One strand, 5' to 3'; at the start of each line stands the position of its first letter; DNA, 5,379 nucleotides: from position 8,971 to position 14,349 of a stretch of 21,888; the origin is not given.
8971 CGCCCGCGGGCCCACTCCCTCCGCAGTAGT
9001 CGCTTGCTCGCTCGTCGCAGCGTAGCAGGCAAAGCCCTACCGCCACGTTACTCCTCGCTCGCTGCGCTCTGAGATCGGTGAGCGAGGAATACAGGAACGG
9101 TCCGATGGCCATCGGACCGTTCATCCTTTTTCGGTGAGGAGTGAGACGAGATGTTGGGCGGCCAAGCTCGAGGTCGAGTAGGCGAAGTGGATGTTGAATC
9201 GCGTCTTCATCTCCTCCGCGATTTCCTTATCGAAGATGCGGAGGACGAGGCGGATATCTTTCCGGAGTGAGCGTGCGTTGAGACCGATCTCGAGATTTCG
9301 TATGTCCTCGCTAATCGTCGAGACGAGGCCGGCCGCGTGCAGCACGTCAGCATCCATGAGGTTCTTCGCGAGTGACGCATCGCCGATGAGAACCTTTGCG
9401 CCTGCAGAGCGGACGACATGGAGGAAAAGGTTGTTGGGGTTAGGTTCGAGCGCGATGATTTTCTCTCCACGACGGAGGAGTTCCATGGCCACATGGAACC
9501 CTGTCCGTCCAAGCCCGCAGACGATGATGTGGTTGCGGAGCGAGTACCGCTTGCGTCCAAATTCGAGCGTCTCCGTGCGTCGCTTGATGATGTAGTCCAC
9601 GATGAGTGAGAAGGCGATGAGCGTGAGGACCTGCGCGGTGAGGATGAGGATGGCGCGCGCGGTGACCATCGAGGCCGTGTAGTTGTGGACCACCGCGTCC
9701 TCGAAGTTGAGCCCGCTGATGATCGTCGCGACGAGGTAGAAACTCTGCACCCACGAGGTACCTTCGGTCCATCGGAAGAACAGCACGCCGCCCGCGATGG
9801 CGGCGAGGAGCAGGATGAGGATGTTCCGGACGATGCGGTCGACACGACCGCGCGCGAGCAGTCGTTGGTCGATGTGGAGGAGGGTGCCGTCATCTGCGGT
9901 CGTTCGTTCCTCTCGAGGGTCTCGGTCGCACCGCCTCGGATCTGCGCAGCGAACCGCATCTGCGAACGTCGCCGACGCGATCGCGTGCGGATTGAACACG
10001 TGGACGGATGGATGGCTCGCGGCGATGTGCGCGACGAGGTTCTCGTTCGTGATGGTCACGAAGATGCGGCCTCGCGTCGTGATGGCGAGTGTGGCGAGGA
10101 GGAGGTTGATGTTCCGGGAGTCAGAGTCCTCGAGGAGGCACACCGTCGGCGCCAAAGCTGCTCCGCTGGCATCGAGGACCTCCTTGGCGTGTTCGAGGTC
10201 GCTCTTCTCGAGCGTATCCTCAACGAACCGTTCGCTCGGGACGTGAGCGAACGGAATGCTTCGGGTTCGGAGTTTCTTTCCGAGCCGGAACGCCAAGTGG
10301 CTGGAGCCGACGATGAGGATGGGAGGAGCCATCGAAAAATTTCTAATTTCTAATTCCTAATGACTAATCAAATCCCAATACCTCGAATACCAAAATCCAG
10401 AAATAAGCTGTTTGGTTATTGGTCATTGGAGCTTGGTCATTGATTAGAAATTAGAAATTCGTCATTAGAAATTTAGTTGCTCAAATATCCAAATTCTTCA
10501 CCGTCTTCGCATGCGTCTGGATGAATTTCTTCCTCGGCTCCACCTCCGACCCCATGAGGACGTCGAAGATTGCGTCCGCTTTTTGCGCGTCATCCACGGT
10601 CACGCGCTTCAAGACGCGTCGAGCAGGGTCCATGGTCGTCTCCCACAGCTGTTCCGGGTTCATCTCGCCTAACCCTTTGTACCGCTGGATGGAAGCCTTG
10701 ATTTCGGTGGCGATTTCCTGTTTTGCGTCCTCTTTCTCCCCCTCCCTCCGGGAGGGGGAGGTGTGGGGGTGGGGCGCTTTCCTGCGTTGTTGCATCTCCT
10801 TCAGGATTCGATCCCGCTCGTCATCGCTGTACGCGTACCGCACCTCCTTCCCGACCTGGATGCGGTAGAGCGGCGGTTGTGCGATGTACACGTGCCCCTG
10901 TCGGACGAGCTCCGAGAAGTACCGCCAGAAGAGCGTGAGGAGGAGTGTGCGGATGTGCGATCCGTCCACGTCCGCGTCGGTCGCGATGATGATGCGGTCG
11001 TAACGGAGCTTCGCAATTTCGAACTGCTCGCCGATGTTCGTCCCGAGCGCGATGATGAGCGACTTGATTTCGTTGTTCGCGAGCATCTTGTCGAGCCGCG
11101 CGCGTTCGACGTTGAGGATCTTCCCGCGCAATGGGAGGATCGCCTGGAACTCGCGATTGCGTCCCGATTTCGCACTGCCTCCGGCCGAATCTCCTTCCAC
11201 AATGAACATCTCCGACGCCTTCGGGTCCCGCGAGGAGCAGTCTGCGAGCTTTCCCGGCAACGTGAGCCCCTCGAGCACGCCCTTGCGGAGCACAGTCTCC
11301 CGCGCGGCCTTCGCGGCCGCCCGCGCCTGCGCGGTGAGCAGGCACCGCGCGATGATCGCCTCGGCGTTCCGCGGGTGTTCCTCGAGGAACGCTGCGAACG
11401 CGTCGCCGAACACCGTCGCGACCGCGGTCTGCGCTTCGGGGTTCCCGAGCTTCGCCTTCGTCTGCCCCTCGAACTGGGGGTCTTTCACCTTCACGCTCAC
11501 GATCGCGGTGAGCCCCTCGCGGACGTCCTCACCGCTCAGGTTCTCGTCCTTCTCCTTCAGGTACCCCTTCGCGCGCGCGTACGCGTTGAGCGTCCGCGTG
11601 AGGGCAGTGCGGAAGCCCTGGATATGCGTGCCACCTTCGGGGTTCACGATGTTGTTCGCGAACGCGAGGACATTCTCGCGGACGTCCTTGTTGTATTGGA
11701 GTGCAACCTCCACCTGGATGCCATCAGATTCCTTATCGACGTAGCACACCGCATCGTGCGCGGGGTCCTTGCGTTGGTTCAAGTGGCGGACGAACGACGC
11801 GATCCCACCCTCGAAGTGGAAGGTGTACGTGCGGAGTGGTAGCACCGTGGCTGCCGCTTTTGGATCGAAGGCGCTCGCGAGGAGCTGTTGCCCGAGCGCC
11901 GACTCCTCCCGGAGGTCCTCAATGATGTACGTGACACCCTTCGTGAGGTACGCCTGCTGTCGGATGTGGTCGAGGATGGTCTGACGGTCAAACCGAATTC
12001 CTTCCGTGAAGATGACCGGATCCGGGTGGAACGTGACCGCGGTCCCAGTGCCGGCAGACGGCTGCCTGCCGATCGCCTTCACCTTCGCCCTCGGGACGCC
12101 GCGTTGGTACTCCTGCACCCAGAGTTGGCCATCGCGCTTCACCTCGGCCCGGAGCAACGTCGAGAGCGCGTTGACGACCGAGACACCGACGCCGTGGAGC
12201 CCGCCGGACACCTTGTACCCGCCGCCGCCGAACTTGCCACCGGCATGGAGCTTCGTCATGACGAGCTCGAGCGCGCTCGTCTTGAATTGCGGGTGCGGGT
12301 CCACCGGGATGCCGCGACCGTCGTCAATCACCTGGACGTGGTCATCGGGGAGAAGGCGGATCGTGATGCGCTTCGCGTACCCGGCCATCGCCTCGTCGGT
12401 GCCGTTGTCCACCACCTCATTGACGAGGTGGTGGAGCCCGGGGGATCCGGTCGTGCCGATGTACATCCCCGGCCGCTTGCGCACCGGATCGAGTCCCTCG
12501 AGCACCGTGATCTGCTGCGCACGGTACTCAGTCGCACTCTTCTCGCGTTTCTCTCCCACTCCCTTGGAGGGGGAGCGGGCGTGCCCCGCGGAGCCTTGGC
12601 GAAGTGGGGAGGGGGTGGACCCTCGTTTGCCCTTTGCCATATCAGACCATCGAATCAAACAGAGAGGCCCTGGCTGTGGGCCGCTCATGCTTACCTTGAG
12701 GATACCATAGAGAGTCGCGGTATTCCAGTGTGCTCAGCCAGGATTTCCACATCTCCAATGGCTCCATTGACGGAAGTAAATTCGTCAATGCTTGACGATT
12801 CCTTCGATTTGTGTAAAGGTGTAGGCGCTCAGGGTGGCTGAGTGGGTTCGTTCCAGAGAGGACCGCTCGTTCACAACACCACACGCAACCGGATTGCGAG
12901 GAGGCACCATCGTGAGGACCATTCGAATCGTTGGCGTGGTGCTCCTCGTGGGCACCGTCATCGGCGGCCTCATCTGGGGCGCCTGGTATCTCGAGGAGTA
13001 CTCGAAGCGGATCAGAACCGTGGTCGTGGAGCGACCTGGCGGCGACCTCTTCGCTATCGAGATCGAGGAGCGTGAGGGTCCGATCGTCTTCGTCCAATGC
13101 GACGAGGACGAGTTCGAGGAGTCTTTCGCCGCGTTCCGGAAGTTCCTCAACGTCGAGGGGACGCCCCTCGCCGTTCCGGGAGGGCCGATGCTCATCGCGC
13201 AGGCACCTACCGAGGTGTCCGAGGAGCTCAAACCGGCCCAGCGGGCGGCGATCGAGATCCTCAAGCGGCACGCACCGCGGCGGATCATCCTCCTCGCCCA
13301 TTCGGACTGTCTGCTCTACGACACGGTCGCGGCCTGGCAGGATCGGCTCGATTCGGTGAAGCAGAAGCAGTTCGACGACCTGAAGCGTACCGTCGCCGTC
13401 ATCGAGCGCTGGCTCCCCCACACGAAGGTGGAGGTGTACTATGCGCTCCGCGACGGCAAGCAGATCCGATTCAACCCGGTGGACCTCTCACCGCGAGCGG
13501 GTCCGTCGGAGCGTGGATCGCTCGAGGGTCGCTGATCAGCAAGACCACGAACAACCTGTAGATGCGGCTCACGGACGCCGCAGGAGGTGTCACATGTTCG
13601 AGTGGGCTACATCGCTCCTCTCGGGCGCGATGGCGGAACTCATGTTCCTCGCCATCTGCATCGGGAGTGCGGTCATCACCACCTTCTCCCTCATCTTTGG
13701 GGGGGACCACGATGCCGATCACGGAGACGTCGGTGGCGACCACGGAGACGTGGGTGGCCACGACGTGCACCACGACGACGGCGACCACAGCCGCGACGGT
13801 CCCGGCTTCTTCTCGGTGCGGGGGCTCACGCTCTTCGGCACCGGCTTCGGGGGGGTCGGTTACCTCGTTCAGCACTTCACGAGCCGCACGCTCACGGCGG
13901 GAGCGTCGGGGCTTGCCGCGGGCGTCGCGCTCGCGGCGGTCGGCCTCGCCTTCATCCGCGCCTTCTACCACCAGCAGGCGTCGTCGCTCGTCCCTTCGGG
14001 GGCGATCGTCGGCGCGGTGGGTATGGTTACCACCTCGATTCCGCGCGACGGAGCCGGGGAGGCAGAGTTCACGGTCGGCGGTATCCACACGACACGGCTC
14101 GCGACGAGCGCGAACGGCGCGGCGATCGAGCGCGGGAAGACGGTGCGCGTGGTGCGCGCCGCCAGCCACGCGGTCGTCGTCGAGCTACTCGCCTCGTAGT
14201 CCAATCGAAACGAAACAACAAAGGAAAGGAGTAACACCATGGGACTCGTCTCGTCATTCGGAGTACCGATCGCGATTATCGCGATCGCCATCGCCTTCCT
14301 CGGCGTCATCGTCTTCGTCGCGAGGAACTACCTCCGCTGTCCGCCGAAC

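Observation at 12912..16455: NfeD-flotillin operon bracketed by two paralogous beta-carbonic-anhydrase-like proteins, one intact-motif and one degenerate and membrane-anchored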

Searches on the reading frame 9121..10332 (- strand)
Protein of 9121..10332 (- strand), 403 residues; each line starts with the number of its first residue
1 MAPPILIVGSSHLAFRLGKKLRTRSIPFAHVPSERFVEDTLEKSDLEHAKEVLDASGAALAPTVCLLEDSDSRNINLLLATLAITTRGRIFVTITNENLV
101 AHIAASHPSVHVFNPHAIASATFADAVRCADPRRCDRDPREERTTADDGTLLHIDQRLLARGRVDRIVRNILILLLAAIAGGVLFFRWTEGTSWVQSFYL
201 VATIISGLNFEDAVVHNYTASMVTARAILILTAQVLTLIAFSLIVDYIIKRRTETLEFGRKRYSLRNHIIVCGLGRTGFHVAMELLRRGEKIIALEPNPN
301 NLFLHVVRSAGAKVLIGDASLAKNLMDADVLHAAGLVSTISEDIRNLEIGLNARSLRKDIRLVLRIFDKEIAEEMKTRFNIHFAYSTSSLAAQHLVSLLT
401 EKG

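Call 55: search_protein_families(library=pfam, proteins=[window:9121-10332:-], max_evalue=0.001)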
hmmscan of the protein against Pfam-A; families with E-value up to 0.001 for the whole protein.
window:9121-10332:- (403 aa): 1 family
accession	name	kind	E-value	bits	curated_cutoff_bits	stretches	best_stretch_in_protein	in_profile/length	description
PF02254.24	TrkA_N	-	2.8e-18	66.8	23.8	1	269-377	1-107/116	TrkA-N domain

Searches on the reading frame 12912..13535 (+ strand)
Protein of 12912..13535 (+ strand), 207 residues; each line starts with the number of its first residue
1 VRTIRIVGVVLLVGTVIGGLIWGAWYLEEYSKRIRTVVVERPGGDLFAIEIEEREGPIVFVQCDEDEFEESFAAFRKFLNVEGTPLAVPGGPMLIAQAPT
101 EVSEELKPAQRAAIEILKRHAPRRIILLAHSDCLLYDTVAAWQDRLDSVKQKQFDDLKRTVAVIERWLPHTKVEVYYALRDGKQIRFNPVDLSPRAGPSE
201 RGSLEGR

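Call 4: search_protein_families(library=pfam, proteins=[window:12912-13535:+], max_evalue=1)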
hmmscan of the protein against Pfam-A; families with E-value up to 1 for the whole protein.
window:12912-13535:+ (207 aa): 1 family
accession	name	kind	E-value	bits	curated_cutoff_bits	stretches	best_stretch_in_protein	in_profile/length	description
PF20393.3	Pro_CA_2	-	0.0021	18.7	30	1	117-179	64-116/125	Putative carbonic anhydrase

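Call 5: search_protein_families(library=ncbifam, proteins=[window:12912-13535:+], max_evalue=1)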
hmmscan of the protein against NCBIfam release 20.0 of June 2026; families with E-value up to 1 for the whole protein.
window:12912-13535:+ (207 aa): 1 family
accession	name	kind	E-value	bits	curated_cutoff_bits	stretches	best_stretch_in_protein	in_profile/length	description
NF004543.0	PRK05888.2-5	equivalog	0.011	15.2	243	1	132-190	131-186/217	NADH-quinone oxidoreductase subunit NuoI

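Call 7: search_solved_structures(query=window:12912-13535:+, max_evalue=10, show_alignments=2)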
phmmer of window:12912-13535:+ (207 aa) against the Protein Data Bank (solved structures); distinct sequences matched with E-value up to 10: 1.
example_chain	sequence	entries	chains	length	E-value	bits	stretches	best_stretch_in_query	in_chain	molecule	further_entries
6u8y_N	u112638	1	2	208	0.76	12.5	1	131-190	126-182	NADH dehydrogenase subunit I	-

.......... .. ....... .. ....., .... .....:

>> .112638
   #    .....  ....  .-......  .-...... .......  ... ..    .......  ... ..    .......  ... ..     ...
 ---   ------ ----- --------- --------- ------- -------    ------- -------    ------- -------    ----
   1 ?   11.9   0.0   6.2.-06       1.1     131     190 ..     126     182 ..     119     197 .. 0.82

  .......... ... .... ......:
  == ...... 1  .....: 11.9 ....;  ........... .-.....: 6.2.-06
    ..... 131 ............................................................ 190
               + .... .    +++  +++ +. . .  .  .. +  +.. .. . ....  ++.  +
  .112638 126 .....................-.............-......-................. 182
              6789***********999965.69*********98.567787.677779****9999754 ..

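Call 9: find_homologous_proteins(query=window:12912-13535:+, max_evalue=0.001)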
Query window:12912-13535:+ (207 aa): 15 proteins with E <= 0.001 among 526 candidates.
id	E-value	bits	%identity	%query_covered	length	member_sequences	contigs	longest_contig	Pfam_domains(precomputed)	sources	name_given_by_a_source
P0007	4.1e-133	459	100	100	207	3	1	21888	-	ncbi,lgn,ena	-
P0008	6.4e-96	338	76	93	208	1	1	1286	-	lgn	-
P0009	2.6e-92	326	74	87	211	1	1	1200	-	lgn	-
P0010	9.1e-92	324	71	93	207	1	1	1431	-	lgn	-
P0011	6.0e-91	322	68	96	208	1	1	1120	-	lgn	-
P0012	5.3e-88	312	64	99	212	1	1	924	-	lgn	-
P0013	1.3e-86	307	64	98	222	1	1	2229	-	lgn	-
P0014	5.9e-86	305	64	99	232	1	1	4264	-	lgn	-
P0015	8.0e-86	305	67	90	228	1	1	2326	-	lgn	-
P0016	2.2e-78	280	59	97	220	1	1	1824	-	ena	-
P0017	3.3e-58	215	53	87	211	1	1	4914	-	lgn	-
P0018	1.8e-57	212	51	93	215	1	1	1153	-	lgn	-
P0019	2.5e-57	212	49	93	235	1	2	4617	-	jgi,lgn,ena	-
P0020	5.3e-53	198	48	91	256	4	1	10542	PF20393.4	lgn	-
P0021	7.1e-46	174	43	88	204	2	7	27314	-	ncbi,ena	-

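Call 19: find_encoding_contigs(protein=P0021, flank=6000, max_places=3)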
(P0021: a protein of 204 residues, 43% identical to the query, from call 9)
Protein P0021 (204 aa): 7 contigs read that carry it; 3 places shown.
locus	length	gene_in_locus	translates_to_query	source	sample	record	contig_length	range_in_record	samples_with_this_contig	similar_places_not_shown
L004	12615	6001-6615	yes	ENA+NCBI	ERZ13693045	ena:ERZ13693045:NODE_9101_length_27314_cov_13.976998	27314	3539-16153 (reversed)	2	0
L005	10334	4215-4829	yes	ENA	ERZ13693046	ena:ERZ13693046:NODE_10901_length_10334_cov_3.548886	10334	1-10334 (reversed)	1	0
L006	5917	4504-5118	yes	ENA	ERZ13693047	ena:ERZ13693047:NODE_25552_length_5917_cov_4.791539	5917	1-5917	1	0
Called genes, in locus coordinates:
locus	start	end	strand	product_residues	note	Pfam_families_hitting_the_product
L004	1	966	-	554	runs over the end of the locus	PF00270:DEAD, PF04851:ResIII (weak), PF00271:Helicase_C, PF03880:DbpA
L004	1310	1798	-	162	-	-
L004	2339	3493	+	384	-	PF03590:AsnA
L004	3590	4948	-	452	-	PF00884:Sulfatase, PF01663:Phosphodiest, PF16347:SGSH_C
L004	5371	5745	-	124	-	-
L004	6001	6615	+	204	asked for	-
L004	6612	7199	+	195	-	-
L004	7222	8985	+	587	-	PF01145:Band_7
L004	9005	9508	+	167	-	-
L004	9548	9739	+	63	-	-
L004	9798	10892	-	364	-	PF00756:Esterase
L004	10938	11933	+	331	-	PF00291:PALP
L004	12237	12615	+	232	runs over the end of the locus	-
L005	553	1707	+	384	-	PF03590:AsnA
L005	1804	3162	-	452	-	PF00884:Sulfatase, PF01663:Phosphodiest, PF16347:SGSH_C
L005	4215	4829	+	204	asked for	-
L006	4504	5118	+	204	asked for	-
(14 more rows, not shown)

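Call 27: find_related_loci(query=A2, collection=genome_contigs, flank=6000)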
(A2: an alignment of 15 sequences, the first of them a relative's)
Query A2 (207 aa) in genome_contigs; peptide patterns used: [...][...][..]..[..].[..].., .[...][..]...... (x = any residue, [..] = any of these).
34 stretches matched a pattern; 2 encode a relative of the query (tblastn E <= 1e-3); 2 distinct loci.
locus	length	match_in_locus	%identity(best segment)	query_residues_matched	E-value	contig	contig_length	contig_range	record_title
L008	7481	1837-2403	48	2-190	9e-60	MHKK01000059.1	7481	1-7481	MAG: Candidatus Komeilibacteria bacterium RIFCSPHIGHO2_01_FULL_52_14 rifcsphigho2_01_scaffold_80690, whole genome shotgu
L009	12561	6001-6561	41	3-187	3e-46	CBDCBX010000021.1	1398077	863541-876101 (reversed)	MAG: Acidobacteriota bacterium isolate 3beccde0-225e-480f-8752-c289bce3f7eb genome assembly, contig: contig_21, whole ge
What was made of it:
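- Tried and rejected: The genome_contigs scan with the A family gave only two loci (call 27), so taxonomy is poorly resolved.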

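Call 41: predict_structure(alignment_id=A5)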
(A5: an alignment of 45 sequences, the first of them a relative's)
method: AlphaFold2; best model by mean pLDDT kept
length: 207 residues; sequences in the alignment: 45
mean_pLDDT: 83.6   pTM: 0.68
mean pLDDT of the five models: 83.6, 83.4, 80.2, 77.4, 77.2
residues with pLDDT >= 90: 117; 70-90: 47; 50-70: 29; < 50: 14
segments of 3 or more residues with pLDDT < 50: 34-36, 197-202, 204-207
pLDDT, mean of each block of 10 residues (from residue 1): 94 96 77 53 60 75 95 96 90 83 84 79 93 94 93 94 91 96 96 61 45
secondary structure, 60 per line:
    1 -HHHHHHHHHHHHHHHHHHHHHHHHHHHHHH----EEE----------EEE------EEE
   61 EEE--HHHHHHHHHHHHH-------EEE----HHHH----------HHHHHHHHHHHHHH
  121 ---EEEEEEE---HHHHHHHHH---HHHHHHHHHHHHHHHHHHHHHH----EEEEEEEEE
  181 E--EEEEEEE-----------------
elements in order: H2-31 E36-38 E49-51 E58-63 H66-78 E86-88 H93-96 H107-120 E124-130 H134-142 H146-167 E172-181 E184-190

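Call 52: search_protein_families(library=padloc, proteins=[window:12912-13535:+], max_evalue=0.1)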
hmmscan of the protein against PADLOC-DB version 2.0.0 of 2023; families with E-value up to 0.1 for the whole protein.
window:12912-13535:+ (207 aa): 0 families

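Call 78: find_encoding_contigs(protein=P0019, flank=5000, max_places=2)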
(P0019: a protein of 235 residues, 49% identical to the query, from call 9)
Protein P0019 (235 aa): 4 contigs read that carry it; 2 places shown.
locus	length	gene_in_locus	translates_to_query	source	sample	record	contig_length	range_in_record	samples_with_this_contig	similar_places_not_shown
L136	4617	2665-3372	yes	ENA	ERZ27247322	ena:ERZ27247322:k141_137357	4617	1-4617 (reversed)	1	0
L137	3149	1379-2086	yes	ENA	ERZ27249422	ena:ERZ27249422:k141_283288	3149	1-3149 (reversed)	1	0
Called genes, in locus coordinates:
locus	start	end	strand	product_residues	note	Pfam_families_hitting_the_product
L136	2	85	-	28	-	?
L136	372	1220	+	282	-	-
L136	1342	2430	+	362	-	PF01098:FTSW_RODA_SPOVE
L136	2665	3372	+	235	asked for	-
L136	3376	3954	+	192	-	PF25842:NfeD_TM (faint)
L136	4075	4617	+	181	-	?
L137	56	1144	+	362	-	PF01098:FTSW_RODA_SPOVE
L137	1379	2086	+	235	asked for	-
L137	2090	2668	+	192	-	PF25842:NfeD_TM (faint)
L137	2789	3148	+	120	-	?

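Call 79: find_encoding_contigs(protein=P0017, flank=5000, max_places=2)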
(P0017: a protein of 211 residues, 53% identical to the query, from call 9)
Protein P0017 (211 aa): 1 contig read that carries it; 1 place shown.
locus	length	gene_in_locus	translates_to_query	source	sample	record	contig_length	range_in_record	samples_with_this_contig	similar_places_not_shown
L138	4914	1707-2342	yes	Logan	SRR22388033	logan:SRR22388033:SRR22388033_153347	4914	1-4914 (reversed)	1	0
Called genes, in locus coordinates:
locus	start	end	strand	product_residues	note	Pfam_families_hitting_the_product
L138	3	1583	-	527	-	?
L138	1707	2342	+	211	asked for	-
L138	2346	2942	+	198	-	PF01957:NfeD (faint)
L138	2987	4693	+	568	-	PF01145:Band_7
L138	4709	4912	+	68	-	?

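Call 89: search_solved_structures(query=A9, max_evalue=10, show_alignments=1)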
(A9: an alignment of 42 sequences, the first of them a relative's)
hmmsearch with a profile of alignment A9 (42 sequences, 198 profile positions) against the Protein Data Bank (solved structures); distinct sequences matched with E-value up to 10: 4.
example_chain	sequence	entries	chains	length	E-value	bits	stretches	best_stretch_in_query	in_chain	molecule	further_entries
7txw_A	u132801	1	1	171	0.62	12.6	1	50-87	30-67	Ookinete surface protein P25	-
8ezk_A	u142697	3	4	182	0.69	12.5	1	50-87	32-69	25 kDa ookinete surface antigen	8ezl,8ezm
6azz_A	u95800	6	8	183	0.69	12.5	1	50-87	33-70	Pfs25 | 25 kDa ookinete surface antigen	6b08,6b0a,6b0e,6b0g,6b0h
6phb_I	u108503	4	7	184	0.69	12.5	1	50-87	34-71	25 kDa ookinete surface antigen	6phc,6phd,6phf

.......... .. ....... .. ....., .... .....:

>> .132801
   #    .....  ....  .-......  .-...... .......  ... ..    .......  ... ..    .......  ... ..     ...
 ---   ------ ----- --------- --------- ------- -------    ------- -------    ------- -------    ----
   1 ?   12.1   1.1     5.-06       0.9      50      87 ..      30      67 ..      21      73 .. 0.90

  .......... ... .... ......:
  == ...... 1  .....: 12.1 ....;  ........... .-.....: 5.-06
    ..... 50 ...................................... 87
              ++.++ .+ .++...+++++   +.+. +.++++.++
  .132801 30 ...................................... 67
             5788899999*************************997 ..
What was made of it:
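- Tried and rejected: The A-type profile alone also found no beta-CA (call 89).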

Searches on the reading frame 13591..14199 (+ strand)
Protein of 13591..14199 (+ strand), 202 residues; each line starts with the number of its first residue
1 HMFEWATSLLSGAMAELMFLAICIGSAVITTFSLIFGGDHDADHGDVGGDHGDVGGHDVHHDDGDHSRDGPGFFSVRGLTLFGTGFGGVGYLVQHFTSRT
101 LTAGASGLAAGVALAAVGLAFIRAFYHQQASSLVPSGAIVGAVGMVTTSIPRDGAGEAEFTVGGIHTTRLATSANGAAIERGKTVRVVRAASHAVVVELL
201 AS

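Call 4: search_protein_families(library=pfam, proteins=[window:13591-14199:+], max_evalue=1)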
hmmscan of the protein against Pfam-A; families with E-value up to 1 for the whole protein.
window:13591-14199:+ (202 aa): 3 families
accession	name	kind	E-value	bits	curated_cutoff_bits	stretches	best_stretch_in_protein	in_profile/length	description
PF22402.2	Coat_P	-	0.032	15.1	27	1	69-138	13-87/103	Coat protein, P (projecting) domain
PF01957.25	NfeD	-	0.63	10.7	29.1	0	138-198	3-56/57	NfeD-like C-terminal, partner-binding domain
PF21001.2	YqiJ_N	-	0.77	10.4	23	1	79-123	72-116/116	Inner membrane protein YqiJ, N-terminal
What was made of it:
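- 13594..14199 (+): NfeD-like (YqiJ/YuaF-type short NfeD) membrane protein, 201 aa. It has three hydrophobic segments, a His/Asp/Gly-rich loop (13699-13800) and a C-terminal beta-rich domain. Only weak Pfam hits (NfeD 10.7 bits, YqiJ_N 10.4 bits; call 4).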

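Call 5: search_protein_families(library=ncbifam, proteins=[window:13591-14199:+], max_evalue=1)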
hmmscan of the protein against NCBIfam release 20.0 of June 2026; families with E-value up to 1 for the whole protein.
window:13591-14199:+ (202 aa): 0 families

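Call 52: search_protein_families(library=padloc, proteins=[window:13594-14199:+], max_evalue=0.1)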
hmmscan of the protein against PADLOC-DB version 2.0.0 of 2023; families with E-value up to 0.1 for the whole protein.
window:13594-14199:+ (201 aa): 0 families
